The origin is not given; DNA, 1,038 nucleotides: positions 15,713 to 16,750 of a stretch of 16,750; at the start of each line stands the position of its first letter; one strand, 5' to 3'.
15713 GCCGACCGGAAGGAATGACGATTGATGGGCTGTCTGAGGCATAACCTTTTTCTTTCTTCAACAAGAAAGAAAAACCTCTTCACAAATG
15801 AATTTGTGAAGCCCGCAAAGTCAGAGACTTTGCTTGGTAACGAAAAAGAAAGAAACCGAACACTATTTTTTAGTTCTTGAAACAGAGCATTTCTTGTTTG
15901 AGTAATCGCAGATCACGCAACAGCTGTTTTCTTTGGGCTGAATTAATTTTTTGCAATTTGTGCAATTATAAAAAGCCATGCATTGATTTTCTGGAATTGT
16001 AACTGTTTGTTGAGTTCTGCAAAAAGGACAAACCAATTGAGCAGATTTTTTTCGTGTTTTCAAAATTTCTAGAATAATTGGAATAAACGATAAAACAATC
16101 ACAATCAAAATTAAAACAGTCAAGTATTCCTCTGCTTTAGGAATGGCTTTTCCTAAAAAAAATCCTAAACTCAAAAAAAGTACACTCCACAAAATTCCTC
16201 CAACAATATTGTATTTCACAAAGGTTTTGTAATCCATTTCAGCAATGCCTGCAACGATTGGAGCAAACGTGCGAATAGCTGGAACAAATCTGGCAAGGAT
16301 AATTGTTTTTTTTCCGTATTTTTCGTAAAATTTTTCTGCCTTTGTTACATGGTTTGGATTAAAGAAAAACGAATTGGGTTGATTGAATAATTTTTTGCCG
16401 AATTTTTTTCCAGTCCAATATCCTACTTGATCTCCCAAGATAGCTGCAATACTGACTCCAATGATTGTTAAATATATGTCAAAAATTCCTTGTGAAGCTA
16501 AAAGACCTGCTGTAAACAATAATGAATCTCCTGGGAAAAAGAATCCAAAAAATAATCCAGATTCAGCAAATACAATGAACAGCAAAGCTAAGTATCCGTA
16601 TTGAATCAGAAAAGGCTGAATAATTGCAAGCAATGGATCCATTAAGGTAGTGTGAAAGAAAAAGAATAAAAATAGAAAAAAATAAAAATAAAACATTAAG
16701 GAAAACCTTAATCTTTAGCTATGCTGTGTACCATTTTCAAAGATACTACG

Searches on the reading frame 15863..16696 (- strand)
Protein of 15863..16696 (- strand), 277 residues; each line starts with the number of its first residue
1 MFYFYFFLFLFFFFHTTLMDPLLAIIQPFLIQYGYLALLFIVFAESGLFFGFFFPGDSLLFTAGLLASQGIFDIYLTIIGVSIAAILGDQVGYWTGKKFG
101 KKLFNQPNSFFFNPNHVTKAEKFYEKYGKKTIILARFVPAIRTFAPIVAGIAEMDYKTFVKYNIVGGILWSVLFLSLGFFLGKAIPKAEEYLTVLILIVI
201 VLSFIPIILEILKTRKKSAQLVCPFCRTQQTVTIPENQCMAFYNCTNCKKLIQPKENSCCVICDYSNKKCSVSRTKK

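Call 31: search_protein_families(library=pfam, proteins=[window:15863-16696:-], max_evalue=0.01)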
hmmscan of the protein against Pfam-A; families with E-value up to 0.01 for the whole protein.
window:15863-16696:- (277 aa): 1 family
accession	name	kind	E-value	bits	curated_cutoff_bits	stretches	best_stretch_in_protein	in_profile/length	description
PF09335.16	VTT_dom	-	1.6e-21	77.4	33.9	1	54-178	1-121/123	VTT domain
